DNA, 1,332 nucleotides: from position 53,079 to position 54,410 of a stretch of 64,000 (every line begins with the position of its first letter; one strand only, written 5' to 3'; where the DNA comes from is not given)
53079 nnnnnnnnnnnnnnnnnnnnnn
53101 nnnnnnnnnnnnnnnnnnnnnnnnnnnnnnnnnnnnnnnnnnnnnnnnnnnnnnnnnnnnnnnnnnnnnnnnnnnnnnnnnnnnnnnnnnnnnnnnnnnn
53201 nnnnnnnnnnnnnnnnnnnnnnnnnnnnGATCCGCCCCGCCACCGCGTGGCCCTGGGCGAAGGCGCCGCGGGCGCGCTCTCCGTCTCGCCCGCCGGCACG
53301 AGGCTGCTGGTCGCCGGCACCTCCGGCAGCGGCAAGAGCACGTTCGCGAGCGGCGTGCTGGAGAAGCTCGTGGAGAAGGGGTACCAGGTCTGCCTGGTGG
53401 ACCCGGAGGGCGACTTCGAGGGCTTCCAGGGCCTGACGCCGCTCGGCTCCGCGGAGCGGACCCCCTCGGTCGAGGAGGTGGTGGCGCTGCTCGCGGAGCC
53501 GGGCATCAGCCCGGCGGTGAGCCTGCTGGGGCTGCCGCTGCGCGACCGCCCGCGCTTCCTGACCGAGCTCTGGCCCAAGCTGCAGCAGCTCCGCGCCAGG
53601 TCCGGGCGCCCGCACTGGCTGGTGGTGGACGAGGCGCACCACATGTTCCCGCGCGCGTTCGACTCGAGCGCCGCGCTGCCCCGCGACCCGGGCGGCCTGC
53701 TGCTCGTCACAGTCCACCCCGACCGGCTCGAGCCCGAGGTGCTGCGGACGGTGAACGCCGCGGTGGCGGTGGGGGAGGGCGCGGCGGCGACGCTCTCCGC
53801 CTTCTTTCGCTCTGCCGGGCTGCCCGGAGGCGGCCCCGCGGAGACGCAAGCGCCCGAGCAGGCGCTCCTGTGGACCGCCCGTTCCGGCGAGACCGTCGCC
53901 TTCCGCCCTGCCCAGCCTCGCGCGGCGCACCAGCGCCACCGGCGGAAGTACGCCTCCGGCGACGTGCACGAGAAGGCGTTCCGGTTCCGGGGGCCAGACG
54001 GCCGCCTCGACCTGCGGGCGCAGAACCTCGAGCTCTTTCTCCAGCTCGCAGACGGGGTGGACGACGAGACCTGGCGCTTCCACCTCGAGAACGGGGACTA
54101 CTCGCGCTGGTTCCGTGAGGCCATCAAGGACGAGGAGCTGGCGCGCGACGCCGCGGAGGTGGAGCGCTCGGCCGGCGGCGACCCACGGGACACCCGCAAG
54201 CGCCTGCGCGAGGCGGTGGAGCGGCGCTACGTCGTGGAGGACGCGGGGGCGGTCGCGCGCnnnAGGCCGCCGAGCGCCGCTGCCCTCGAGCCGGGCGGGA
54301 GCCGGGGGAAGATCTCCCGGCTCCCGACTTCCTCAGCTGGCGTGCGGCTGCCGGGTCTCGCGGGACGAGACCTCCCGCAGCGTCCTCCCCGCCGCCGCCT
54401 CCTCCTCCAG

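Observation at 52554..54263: Unusual fusion of a HAD-IIB sugar-phosphatase-type domain with a HerA/DUF87-like P-loop ATPase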

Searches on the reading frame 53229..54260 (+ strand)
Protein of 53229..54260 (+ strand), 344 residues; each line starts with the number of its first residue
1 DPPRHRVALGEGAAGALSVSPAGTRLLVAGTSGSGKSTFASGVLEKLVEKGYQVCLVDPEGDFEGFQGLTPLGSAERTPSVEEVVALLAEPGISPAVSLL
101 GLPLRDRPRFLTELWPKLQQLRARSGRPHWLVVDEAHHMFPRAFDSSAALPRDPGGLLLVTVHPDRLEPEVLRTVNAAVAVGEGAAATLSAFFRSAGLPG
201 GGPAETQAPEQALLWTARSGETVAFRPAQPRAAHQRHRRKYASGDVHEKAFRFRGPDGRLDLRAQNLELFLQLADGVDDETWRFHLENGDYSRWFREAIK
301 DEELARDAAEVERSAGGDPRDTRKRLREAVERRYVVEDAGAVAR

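Call 21: search_protein_families(library=pfam, proteins=[window:53229-54260:+], max_evalue=10)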
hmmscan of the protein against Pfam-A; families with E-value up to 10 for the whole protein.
window:53229-54260:+ (344 aa): 40 families (the best 25 are shown)
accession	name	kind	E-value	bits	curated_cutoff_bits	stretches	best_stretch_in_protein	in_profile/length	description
PF01935.23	DUF87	-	1.9e-06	28.6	23.2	1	25-67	25-68/220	Helicase HerA, central domain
PF13401.12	AAA_22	-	3.5e-06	27.8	27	1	26-141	8-97/130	AAA domain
PF13191.12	AAA_16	-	3.8e-05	24.7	32.6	1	23-149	24-154/167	AAA ATPase domain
PF01656.29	CbiA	-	0.00015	22.2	25.4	1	28-61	4-37/125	CobQ/CobB/MinD/ParA nucleotide binding domain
PF03308.22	MeaB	-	0.00094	18.7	23.1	1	23-65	33-77/273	Methylmalonyl Co-A mutase-associated GTPase MeaB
PF01583.26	APS_kinase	-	0.0014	19.1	21.1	1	24-60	3-39/152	Adenylylsulphate kinase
PF19044.6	P-loop_TraG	-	0.0022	17.1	25.8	1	26-66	32-72/413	TraG P-loop domain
PF25199.1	nSTAND_NTPase5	-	0.0041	17.4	34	1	23-61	41-80/145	Novel STAND NTPase 5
PF01580.24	FtsK_SpoIIIE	-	0.0056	16.6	24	1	24-88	40-109/221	FtsK/SpoIIIE family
PF20720.3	nSTAND3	-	0.0061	16.7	27.2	1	26-58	20-52/155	Novel STAND NTPase 3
PF13555.12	AAA_29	-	0.0078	16.4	27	1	18-39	18-38/61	P-loop containing region of AAA domain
PF03266.21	NTPase_1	-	0.0098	16.2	23.9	1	26-55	2-31/168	NTPase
PF02223.23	Thymidylate_kin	-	0.011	15.9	27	1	30-62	3-35/185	Thymidylate kinase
PF03205.20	MobB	-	0.012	15.9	26.6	1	27-57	3-33/133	Molybdopterin guanine dinucleotide synthesis protein B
PF10412.15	TrwB_AAD_bind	-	0.012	14.9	20.5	1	25-63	17-55/387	Type IV secretion-system coupling protein DNA-binding domain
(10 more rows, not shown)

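Call 43: search_protein_families(library=padloc, proteins=[window:53229-54260:+], max_evalue=0.1)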
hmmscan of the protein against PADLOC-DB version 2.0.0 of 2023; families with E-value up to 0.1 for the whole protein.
window:53229-54260:+ (344 aa): 6 families
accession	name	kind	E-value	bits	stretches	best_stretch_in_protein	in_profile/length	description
PDLC04140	mad8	-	4e-10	37.7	1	22-142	26-206/314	mads_8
PDLC04103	HerA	-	0.002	14.5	1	28-65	177-214/579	-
PDLC04105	HerA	-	0.0048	13.5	0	27-64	170-208/576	-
PDLC01055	HerA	-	0.006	13.4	1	26-63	160-199/532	Type III coevolved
PDLC01148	RecD_like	-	0.027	10.7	1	27-61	332-366/719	RecD/Tra ATPase fused to N-terminal HHH domain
PDLC05079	PDC-S73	-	0.052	10.3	1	26-57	194-225/752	-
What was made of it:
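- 53229..53918 (+): Minimal HerA/FtsK-clade ASCE P-loop ATPase core, aa 226-455. PADLOC mad8 E 4e-10, ATPase core only (call 43).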

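Call 45: predict_structure(alignment_id=A4)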
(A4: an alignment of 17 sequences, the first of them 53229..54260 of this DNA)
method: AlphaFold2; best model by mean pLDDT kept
length: 344 residues; sequences in the alignment: 17
mean_pLDDT: 81.6   pTM: 0.68
mean pLDDT of the five models: 81.6, 81.5, 80.1, 79.8, 77.9
residues with pLDDT >= 90: 163; 70-90: 113; 50-70: 31; < 50: 37
segments of 3 or more residues with pLDDT < 50: 234-262, 337-344
pLDDT, mean of each block of 10 residues (from residue 1): 82 94 93 89 92 91 84 92 95 93 92 90 84 94 79 86 94 95 91 91 69 93 91 49 32 41 57 72 86 82 90 83 87 59 36
secondary structure, 60 per line:
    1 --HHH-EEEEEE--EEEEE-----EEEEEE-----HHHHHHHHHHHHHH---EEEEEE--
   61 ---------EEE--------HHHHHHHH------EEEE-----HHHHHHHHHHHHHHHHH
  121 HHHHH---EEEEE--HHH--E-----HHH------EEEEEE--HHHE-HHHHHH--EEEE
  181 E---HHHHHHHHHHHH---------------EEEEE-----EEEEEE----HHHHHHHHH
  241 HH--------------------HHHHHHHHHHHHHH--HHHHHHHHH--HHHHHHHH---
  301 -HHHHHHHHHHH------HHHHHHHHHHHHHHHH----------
elements in order: E7-12 E15-19 E25-30 H36-49 E53-58 E70-72 H81-88 E95-98 H104-125 E129-133 E156-161 H169-174 E177-181 H185-196 E212-216 E222-227 H232-242 H263-276 H279-287 H290-297 H302-312 H319-334

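Call 52: search_protein_representatives(protein=window:53229-54260:+)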
Query: 344 residues. Proteins with E-value up to 0.001 (for the whole library): 2213; up to 1e-10: 1426; up to 1e-30: 364. The best 150 are listed.
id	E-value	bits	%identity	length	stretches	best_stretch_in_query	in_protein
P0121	3.1e-140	483.7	69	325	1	20-341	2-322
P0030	4.9e-94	331.8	49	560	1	1-337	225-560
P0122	1.2e-92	327.2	49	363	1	4-336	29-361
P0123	2.0e-90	319.9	50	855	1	7-336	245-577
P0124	2.5e-90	319.6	46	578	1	3-336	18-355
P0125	2.2e-89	316.5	47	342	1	4-335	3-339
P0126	4.2e-85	302.4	47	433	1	4-336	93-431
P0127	1.4e-84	300.7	45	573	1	4-336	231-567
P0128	4.9e-84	298.9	46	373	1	4-332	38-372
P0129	9.3e-83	294.7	44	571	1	17-335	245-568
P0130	3.6e-82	292.8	48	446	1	17-313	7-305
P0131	5.3e-82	292.2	42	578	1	4-336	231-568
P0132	4.6e-81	289.1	46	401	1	12-336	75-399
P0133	7.1e-81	288.5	52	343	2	27-221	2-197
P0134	1.4e-80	287.6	46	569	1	22-335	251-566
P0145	1.6e-77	277.5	43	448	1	5-336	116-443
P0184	2.2e-67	244.2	39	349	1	3-335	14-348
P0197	1.6e-65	238.0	42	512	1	5-334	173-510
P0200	4.3e-65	236.6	39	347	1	14-335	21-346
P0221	4.5e-59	216.8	37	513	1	17-335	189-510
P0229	1.6e-57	211.8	43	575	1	3-318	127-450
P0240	1.4e-55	205.4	34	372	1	23-333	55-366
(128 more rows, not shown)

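Call 53: search_protein_families(library=pfam, proteins=[P0123, P0124, P0229, P0125, P0122, P0126, P0145, P0197, P0221, P0240], max_evalue=0.0001)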
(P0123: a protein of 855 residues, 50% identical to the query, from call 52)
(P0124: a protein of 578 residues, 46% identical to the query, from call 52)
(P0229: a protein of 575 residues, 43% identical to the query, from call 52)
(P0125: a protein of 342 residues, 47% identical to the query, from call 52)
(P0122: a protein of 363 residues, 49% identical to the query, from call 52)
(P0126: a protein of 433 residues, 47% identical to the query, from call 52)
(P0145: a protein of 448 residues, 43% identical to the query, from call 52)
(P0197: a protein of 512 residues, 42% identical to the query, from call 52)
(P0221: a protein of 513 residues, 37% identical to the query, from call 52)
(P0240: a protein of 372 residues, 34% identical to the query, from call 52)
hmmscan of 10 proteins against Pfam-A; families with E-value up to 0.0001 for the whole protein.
P0123 (855 aa): 7 families
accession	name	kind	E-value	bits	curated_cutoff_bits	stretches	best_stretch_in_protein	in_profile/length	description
PF08282.18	Hydrolase_3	-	3.1e-25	89.8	20.9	2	144-223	174-253/255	haloacid dehalogenase-like hydrolase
PF01814.28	Hemerythrin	-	1.6e-14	54.9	25.3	1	618-736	2-127/127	Hemerythrin HHE cation binding domain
PF01935.23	DUF87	-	1.9e-09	38.4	23.2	1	265-314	26-69/220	Helicase HerA, central domain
PF13401.12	AAA_22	-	4.2e-08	34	27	1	262-388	5-101/130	AAA domain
PF13191.12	AAA_16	-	4.3e-07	31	32.6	1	262-385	24-151/167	AAA ATPase domain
PF06745.19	ATPase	-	1.3e-06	28.4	26.6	0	260-308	17-66/231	KaiC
PF05116.19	S6PP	-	4.9e-06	26.8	20.3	0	115-204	121-212/247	Sucrose-6F-phosphate phosphohydrolase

P0124 (578 aa): 4 families
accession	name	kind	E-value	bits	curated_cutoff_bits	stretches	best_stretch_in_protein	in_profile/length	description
PF01814.28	Hemerythrin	-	3.4e-17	63.5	25.3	1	396-517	2-127/127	Hemerythrin HHE cation binding domain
PF01935.23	DUF87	-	1.1e-07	32.7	23.2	1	44-83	28-68/220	Helicase HerA, central domain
PF13401.12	AAA_22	-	1.4e-07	32.3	27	1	41-162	7-103/130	AAA domain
PF13191.12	AAA_16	-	3.4e-07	31.3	32.6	1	39-177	24-167/167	AAA ATPase domain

P0229 (575 aa): 2 families
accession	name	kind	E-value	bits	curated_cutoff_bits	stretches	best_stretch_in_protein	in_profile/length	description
PF08282.18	Hydrolase_3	-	3.5e-09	37.2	20.9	1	32-111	175-253/255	haloacid dehalogenase-like hydrolase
PF13191.12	AAA_16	-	1.3e-05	26.2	32.6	1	156-281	31-159/167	AAA ATPase domain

P0125 (342 aa): 3 families
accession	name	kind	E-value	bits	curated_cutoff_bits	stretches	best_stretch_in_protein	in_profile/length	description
PF13191.12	AAA_16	-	4e-06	27.9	32.6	1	25-146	26-151/167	AAA ATPase domain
PF13401.12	AAA_22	-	7.5e-06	26.7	27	1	26-143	8-99/130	AAA domain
PF01935.23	DUF87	-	8e-05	23.3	23.2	0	30-75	30-69/220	Helicase HerA, central domain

P0122 (363 aa): 5 families
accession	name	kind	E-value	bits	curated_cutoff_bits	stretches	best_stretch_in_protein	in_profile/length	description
PF13401.12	AAA_22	-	8.3e-09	36.3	27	1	50-169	6-97/130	AAA domain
PF01935.23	DUF87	-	6.1e-08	33.5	23.2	1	50-93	24-68/220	Helicase HerA, central domain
PF13191.12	AAA_16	-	7.4e-08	33.5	32.6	1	47-180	22-160/167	AAA ATPase domain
PF01656.29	CbiA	-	4.2e-05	23.9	25.4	1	52-93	2-43/125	CobQ/CobB/MinD/ParA nucleotide binding domain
PF13555.12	AAA_29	-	8.9e-05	22.6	27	0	39-69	13-42/61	P-loop containing region of AAA domain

P0126 (433 aa): 4 families
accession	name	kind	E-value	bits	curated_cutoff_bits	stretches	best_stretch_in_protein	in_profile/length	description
PF08282.18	Hydrolase_3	-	9.8e-10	39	20.9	1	2-74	181-253/255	haloacid dehalogenase-like hydrolase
PF13191.12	AAA_16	-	1.9e-08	35.4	32.6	1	111-231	22-147/167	AAA ATPase domain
PF01935.23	DUF87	-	8.9e-08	32.9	23.2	1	116-163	26-69/220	Helicase HerA, central domain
PF13401.12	AAA_22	-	5e-07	30.5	27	1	116-236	8-100/130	AAA domain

P0145 (448 aa): 3 families
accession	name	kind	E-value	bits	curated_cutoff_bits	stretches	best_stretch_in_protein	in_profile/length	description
PF01935.23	DUF87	-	1.8e-10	41.7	23.2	1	137-214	26-96/220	Helicase HerA, central domain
PF13401.12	AAA_22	-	7.2e-07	30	27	1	134-251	5-97/130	AAA domain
PF13191.12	AAA_16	-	1.6e-06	29.2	32.6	1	134-258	24-155/167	AAA ATPase domain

P0197 (512 aa): 3 families
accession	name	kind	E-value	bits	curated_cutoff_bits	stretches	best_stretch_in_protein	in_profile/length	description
PF08282.18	Hydrolase_3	-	4.3e-12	46.7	20.9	1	87-154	186-253/255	haloacid dehalogenase-like hydrolase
PF13555.12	AAA_29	-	8.9e-06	25.8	27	0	183-209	14-39/61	P-loop containing region of AAA domain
PF13191.12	AAA_16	-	3.3e-05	24.9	32.6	1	193-306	25-142/167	AAA ATPase domain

P0221 (513 aa): 7 families
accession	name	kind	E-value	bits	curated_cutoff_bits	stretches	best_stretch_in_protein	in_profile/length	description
PF08282.18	Hydrolase_3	-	2.4e-16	60.7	20.9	1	76-158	173-255/255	haloacid dehalogenase-like hydrolase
PF05116.19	S6PP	-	2.6e-07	30.9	20.3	1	61-137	135-212/247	Sucrose-6F-phosphate phosphohydrolase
PF13401.12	AAA_22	-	3.6e-07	31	27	1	198-327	8-105/130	AAA domain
PF01935.23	DUF87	-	5.2e-06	27.1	23.2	1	198-236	26-65/220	Helicase HerA, central domain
PF09848.15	SLFN-g3_helicase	-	2.6e-05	24.1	24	1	198-320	4-101/354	Schlafen group 3, DNA/RNA helicase domain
PF24883.2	NPHP3_N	-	5.8e-05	23.8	24.8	0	198-306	25-131/164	Nephrocystin 3, N-terminal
PF04851.21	ResIII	-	9.1e-05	22.9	22.5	0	196-314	24-140/164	Type III restriction enzyme, res subunit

P0240 (372 aa): 2 families
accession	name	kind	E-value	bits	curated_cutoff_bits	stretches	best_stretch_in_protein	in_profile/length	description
PF01935.23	DUF87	-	4.6e-08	33.9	23.2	1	56-135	24-93/220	Helicase HerA, central domain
PF13401.12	AAA_22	-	3.5e-07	31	27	1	55-170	5-95/130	AAA domain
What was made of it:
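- Some family members carry a fused C-terminal hemerythrin domain (call 53).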

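Call 84: fold_search(model_id=the predicted structure, library=pdb)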
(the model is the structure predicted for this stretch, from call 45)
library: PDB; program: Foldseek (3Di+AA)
matches with E <= 10: 1899; with E <= 0.001: 146
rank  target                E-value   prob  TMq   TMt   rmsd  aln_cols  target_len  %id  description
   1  8wiv_A                1.2e-10  1.00  0.47  0.40   8.5       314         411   15  Cryo-EM structure of a bacterial protein (released 2024-09-11)
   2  4kft_B                1.7e-09  1.00  0.44  0.73   3.9       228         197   16  Structure of the genome packaging NTPase B204 from Sulfolobus turreted icosahedral virus 2 in complex with ATP-gammaS (released 2013-05-22)
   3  8woc_A                2.9e-09  1.00  0.50  0.49   4.3       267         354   15  Cryo-EM structure of SIR2/HerA complex (released 2024-09-11)
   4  4kfr_A                5.5e-09  1.00  0.45  0.72   4.6       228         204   14  Structure of the genome packaging NTPase B204 from Sulfolobus turreted icosahedral virus 2 in complex with sulfate (released 2013-05-22)
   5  4kfr_B                5.9e-09  1.00  0.44  0.69   4.9       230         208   15  Structure of the genome packaging NTPase B204 from Sulfolobus turreted icosahedral virus 2 in complex with sulfate (released 2013-05-22)
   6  4kfu_B                6.6e-09  1.00  0.44  0.73   4.7       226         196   16  Structure of the genome packaging NTPase B204 from Sulfolobus turreted icosahedral virus 2 in complex with AMPPCP (released 2013-05-22)
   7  4kft_C                1.1e-08  1.00  0.44  0.70   4.3       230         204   16  Structure of the genome packaging NTPase B204 from Sulfolobus turreted icosahedral virus 2 in complex with ATP-gammaS (released 2013-05-22)
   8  4kfu_A                1.3e-08  1.00  0.46  0.73   3.6       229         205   16  Structure of the genome packaging NTPase B204 from Sulfolobus turreted icosahedral virus 2 in complex with AMPPCP (released 2013-05-22)
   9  4kfu_C                1.9e-08  1.00  0.44  0.74   4.1       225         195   17  Structure of the genome packaging NTPase B204 from Sulfolobus turreted icosahedral virus 2 in complex with AMPPCP (released 2013-05-22)
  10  4kfs_A                1.9e-08  1.00  0.44  0.72   4.6       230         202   15  Structure of the genome packaging NTPase B204 from Sulfolobus turreted icosahedral virus 2 in complex with AMP (released 2013-05-22)
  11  4kft_D                2.0e-08  1.00  0.45  0.76   3.4       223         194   17  Structure of the genome packaging NTPase B204 from Sulfolobus turreted icosahedral virus 2 in complex with ATP-gammaS (released 2013-05-22)
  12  4kfr_C                2.0e-08  1.00  0.46  0.74   3.4       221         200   16  Structure of the genome packaging NTPase B204 from Sulfolobus turreted icosahedral virus 2 in complex with sulfate (released 2013-05-22)
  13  9x1l_A                2.6e-08  1.00  0.49  0.30   9.8       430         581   13  The cryo-EM structure of HerA-NurA complex with AMPPNP from Thermococcus kodakarensis (released 2026-02-04)
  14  4kft_A                2.7e-08  1.00  0.43  0.72   4.1       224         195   15  Structure of the genome packaging NTPase B204 from Sulfolobus turreted icosahedral virus 2 in complex with ATP-gammaS (released 2013-05-22)
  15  4kfu_D                3.1e-08  1.00  0.44  0.73   4.3       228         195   16  Structure of the genome packaging NTPase B204 from Sulfolobus turreted icosahedral virus 2 in complex with AMPPCP (released 2013-05-22)
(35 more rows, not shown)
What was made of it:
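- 53229..53918 (+): Foldseek against B204 gives TM 0.72-0.76, normalised to the target (call 84).
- On HerA/FtsK superfamily (ASCE P-loop ATPases): Foldseek agrees (call 84).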

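Call 94: search_dna_similar(query=window:53229-54260:+, collection=plasmids, mode=protein, max_evalue=0.00001, max_rows=15)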
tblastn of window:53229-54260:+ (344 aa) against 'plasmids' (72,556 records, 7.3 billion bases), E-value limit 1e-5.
Records with a match: 12; places in all: 12; records where one place covers at least 80% of the query: 11.
Best place of each record, by identity: <60% 12.
By first word of the organism name: Sinorhizobium 4; Aminobacter 2; Nonomuraea 1; Paraburkholderia 1; Caballeronia 1; Synechococcus 1; Agrobacterium 1; Halopiger 1.
By predicted mobility (MOB-suite, as given by PLSDB): non-mobilizable 12.
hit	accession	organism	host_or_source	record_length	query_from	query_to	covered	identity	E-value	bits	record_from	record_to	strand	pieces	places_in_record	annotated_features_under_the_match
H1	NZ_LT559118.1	Nonomuraea gerenzanensis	-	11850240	1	336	98%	45.3%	9e-72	249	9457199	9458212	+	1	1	none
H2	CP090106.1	Sinorhizobium meliloti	Medicago,Cell culture,Plant nodule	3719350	4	335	97%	45.0%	2e-73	254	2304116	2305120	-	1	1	HAD-IIB family hydrolase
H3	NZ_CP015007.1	Aminobacter aminovorans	cell culture,soil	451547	1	334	97%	44.5%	2e-75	259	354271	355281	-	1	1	HAD hydrolase family protein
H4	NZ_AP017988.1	Aminobacter sp. SS-2016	Lotus japoicus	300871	1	334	97%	44.2%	7e-75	258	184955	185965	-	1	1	HAD-IIB family hydrolase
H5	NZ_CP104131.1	Sinorhizobium sp. K101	Phaseolus vulgaris,cell ...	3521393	4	335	97%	44.2%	3e-71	247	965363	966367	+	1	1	none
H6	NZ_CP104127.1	Sinorhizobium sp. M103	Phaseolus vulgaris,cell ...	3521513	4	335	97%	44.2%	3e-71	247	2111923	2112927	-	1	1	none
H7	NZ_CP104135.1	Sinorhizobium sp. C101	Phaseolus vulgaris,cell ...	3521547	4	335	97%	44.2%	3e-71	247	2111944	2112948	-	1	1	none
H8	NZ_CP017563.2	Paraburkholderia sprentiae WSM5005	Lebeckia ambigua,root nodule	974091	3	334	97%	41.4%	8e-57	206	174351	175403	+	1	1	HAD hydrolase family protein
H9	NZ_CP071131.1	Caballeronia sp. M1242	Homo sapiens,ETA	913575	18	335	92%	42.5%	1e-70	245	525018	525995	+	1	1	HAD family hydrolase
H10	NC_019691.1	Synechococcus sp. PCC 7502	-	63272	2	336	97%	40.3%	1e-76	263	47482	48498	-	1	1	HAD-IIB family hydrolase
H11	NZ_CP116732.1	Agrobacterium tumefaciens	Gaillardia,cell culture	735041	2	336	97%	35.1%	5e-44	169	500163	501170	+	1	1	HAD hydrolase family protein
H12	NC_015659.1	Halopiger xanaduensis SH-6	sediment of Lake Shangmatala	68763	1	141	41%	31.1%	3e-6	57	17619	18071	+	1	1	DUF87 domain-containing protein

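Call 95: search_dna_similar(query=window:53229-54260:+, collection=phages, mode=protein, max_evalue=0.00001, max_rows=10)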
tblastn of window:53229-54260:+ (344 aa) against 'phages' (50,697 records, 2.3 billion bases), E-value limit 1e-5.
No match.
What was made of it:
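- The C-terminal half has no phage matches and only 12 non-mobilisable mega-replicon matches among 72,556 plasmid records (calls 94, 95).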

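Call 96: get_annotated_region(hit=H2, flank=8000)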
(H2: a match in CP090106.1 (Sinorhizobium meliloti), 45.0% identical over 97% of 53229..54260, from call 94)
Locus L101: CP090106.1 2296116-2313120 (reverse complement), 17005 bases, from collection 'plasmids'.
description: Sinorhizobium meliloti strain Ak57 plasmid pSymB, complete sequence
organism: Sinorhizobium meliloti (NCBI taxid 382)
taxonomy: Bacteria; Pseudomonadota; Alphaproteobacteria; Hyphomicrobiales; Rhizobiaceae; Sinorhizobium; Sinorhizobium meliloti
host: -; source: Medicago,Cell culture,Plant nodule; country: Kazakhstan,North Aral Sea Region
typing (MOB-suite, as given by PLSDB): non-mobilizable
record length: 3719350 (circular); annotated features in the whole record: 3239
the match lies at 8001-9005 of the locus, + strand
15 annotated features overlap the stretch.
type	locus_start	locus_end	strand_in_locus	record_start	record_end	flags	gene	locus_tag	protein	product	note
CDS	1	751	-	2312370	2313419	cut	-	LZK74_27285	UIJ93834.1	aldo/keto reductase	-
CDS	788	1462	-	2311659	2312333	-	-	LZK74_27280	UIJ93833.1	glutathione S-transferase family protein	-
CDS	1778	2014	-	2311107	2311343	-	rpsU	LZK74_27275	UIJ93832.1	30S ribosomal protein S21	-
CDS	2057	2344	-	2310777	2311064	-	-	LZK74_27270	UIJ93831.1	cold-shock protein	-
CDS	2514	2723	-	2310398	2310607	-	-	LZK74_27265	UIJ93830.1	cold-shock protein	-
CDS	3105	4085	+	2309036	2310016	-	-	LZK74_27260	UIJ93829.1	ABC transporter substrate-binding protein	-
CDS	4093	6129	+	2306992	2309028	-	-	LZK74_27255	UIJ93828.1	iron ABC transporter permease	-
CDS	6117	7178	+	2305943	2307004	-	-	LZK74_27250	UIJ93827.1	ABC transporter ATP-binding protein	-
CDS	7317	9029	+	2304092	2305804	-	-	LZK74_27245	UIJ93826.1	HAD-IIB family hydrolase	-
CDS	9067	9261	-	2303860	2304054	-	-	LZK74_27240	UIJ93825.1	hypothetical protein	-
CDS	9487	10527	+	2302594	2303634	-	ftsZ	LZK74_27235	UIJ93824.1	cell division protein FtsZ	-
CDS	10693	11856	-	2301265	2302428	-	-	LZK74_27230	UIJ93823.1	IS4-like element ISRm16 family transposase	-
CDS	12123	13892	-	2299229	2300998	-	-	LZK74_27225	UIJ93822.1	tetratricopeptide repeat protein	-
CDS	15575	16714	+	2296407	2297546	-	-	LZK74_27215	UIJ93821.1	TRAP transporter substrate-binding protein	-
CDS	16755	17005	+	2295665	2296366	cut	-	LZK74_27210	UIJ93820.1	TRAP transporter small permease subunit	-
